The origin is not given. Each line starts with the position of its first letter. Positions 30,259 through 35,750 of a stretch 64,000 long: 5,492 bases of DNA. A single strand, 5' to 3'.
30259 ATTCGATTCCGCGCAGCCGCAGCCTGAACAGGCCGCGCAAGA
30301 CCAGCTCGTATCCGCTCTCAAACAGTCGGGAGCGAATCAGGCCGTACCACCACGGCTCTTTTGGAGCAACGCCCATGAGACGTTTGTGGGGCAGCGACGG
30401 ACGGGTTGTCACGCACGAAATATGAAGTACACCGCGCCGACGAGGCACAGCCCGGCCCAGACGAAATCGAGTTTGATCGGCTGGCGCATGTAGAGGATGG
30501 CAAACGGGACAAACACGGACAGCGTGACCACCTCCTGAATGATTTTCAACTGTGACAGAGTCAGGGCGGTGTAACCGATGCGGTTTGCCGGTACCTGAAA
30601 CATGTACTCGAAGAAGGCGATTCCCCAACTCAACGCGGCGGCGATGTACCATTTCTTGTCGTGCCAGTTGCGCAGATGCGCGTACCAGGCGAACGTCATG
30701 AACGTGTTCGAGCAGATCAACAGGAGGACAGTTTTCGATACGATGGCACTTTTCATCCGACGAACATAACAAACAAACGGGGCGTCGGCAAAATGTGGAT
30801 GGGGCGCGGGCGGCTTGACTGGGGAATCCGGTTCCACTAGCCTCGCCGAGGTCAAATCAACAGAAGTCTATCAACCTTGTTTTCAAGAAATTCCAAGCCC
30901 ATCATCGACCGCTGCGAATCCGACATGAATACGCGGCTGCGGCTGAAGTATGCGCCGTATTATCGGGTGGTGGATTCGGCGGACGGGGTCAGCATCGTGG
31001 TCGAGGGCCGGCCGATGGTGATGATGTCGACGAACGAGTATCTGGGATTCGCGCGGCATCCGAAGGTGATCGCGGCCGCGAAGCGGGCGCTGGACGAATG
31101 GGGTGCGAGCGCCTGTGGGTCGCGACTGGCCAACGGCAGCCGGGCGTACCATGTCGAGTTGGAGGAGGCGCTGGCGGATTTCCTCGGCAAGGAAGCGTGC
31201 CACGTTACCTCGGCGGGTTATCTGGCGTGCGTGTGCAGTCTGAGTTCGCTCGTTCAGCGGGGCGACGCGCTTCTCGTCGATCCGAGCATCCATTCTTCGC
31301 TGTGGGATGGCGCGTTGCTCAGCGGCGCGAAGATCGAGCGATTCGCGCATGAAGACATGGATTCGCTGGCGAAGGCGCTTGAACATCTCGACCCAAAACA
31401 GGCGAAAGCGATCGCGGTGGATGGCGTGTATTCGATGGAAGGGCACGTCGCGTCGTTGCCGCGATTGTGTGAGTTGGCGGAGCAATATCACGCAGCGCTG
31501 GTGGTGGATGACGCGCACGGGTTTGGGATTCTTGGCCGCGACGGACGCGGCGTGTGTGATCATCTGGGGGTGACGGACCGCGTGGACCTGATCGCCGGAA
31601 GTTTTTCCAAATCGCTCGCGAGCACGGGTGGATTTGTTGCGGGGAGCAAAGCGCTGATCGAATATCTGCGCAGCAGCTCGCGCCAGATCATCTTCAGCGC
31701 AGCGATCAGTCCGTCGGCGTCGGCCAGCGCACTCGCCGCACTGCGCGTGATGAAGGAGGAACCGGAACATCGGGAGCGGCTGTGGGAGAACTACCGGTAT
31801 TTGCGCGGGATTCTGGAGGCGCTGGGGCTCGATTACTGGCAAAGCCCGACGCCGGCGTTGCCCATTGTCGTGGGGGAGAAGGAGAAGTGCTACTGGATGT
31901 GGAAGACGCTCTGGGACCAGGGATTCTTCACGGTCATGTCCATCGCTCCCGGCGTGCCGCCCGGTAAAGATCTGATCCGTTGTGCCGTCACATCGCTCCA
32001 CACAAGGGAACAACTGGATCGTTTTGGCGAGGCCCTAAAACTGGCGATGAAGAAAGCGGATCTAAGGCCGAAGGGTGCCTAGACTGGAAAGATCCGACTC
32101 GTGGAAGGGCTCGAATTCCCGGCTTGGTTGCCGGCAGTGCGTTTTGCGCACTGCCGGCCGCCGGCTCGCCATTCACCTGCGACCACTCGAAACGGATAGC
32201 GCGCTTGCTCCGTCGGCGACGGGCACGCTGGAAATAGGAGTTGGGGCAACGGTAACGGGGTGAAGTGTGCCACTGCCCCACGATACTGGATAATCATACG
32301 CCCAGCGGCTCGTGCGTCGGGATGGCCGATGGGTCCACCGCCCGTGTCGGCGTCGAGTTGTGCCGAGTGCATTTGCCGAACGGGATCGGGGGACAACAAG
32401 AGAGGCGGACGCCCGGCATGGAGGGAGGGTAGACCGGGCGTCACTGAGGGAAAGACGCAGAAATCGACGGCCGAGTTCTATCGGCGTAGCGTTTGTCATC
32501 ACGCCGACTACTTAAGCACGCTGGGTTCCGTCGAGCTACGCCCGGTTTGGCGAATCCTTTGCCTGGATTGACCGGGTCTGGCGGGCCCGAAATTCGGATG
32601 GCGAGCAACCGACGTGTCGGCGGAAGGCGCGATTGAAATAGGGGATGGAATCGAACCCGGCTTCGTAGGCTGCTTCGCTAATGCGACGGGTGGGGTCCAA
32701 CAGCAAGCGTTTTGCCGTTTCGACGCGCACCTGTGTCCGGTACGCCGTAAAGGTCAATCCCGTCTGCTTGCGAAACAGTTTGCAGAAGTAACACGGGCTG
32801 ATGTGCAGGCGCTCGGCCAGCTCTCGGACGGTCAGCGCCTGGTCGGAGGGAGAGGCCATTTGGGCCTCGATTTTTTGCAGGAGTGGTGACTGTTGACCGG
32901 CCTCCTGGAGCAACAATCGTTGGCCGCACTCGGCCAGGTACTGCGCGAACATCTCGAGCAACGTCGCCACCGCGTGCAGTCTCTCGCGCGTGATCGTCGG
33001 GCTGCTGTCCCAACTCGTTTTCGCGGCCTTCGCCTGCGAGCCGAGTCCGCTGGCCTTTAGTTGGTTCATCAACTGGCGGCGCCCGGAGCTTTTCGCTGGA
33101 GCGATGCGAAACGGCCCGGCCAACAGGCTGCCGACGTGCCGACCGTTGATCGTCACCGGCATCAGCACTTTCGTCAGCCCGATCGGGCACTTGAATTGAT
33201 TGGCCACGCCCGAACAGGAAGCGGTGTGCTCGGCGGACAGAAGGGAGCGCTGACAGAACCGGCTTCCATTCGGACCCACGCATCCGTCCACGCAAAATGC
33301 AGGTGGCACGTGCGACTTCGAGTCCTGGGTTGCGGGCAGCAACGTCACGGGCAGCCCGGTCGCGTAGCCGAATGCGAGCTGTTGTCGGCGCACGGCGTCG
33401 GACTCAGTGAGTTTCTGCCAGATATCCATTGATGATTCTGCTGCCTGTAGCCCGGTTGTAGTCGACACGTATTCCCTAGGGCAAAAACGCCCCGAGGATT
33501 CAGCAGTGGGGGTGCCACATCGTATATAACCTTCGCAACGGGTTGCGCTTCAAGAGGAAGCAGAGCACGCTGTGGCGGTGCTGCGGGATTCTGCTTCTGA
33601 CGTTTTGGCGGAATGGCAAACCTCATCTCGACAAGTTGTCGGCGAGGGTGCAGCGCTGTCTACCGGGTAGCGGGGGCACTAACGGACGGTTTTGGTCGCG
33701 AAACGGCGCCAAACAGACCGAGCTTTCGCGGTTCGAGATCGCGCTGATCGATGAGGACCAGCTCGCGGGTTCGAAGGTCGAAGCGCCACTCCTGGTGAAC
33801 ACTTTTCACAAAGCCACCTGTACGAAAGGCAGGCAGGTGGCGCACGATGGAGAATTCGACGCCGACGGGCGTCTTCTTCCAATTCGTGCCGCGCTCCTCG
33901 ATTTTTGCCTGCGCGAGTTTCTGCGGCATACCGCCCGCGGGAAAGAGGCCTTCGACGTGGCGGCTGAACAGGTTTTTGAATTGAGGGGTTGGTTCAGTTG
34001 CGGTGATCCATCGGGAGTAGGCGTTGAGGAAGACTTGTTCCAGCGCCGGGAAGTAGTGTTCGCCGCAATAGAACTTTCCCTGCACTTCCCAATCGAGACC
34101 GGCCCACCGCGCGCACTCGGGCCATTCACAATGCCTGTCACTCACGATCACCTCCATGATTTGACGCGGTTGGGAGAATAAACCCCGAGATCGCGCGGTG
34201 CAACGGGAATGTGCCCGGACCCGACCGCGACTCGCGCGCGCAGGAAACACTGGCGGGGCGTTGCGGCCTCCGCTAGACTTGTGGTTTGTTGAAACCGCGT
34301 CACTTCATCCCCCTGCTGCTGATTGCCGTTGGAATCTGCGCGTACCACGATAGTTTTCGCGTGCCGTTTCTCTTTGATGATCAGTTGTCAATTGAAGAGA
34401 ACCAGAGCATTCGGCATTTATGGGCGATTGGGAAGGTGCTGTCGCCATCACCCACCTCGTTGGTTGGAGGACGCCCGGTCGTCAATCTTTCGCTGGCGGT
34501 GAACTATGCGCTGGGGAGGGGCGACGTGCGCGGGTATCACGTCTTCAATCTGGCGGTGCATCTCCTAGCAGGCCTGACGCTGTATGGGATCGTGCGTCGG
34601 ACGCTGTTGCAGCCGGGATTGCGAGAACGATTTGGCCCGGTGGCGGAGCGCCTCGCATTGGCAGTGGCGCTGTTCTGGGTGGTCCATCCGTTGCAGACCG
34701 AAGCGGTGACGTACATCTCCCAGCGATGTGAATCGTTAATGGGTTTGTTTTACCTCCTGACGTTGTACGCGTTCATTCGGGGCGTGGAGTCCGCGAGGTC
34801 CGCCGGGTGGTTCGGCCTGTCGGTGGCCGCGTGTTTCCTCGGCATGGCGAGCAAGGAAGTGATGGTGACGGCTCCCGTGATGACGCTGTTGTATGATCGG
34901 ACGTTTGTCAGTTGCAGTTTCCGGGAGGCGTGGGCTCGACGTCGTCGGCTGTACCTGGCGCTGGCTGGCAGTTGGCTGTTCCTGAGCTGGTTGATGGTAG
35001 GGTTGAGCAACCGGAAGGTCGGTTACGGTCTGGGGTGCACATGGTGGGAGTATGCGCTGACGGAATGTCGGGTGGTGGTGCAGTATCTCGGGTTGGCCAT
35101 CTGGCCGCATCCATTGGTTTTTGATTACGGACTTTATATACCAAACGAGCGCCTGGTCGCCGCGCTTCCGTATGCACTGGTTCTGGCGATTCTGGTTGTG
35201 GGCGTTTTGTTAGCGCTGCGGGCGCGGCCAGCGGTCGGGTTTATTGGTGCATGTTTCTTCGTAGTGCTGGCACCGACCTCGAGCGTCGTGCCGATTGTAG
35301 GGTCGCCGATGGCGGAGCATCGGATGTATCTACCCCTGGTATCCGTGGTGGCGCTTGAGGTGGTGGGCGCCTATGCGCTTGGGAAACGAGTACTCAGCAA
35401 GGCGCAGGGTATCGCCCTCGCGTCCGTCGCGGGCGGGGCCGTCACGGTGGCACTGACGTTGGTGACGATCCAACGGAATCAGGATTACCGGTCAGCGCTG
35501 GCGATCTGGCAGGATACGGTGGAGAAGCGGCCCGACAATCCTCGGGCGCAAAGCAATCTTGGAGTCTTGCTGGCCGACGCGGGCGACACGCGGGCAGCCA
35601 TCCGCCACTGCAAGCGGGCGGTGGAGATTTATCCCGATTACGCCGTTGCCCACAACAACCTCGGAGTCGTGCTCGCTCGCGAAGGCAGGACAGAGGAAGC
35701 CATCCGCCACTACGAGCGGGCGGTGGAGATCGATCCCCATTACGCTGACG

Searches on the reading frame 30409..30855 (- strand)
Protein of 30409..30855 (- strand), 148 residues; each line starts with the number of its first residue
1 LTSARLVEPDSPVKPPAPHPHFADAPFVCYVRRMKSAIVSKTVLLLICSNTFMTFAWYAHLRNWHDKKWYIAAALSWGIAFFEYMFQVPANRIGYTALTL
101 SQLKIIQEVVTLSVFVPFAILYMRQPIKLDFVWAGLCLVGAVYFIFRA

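Call 70: search_protein_families(library=pfam, proteins=[window:30409-30855:-], max_evalue=0.001)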
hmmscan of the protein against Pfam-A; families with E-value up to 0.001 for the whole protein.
window:30409-30855:- (148 aa): 1 family
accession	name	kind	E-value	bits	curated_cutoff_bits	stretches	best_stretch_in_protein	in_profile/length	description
PF04342.18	DMT_6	-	5.4e-44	149.2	25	1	42-146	1-104/104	Putative member of DMT superfamily (DUF486)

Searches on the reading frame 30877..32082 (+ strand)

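Call 70: search_protein_families(library=pfam, proteins=[window:30877-32082:+], max_evalue=0.001)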
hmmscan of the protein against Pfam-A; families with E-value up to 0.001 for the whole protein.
window:30877-32082:+ (401 aa): 5 families
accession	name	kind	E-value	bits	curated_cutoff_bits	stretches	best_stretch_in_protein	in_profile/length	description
PF00155.27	Aminotran_1_2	-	9e-54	183.5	19.7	1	47-387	3-361/361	Aminotransferase class I and II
PF01212.27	Beta_elim_lyase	-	1.1e-05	25.3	27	1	93-269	35-224/288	Beta-eliminating lyase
PF01053.26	Cys_Met_Meta_PP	-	3.2e-05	23.1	27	1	92-215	54-177/381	Cys/Met metabolism PLP-dependent enzyme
PF01041.23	DegT_DnrJ_EryC1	-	0.00013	21.8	19.8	1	91-218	25-152/360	DegT/DnrJ/EryC1/StrS aminotransferase family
PF00266.25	Aminotran_5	-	0.00066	19.2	21.5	1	92-218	45-182/371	Aminotransferase class-V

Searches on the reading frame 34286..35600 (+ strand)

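Call 77: search_protein_families(library=pfam, proteins=[window:34286-35600:+], max_evalue=0.01)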
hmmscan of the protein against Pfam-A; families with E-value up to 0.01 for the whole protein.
window:34286-35600:+ (438 aa): 1 family
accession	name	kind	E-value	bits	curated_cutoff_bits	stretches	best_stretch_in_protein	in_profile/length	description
PF13432.12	TPR_16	-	7e-05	23.6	32.7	1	397-435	9-47/65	Tetratricopeptide repeat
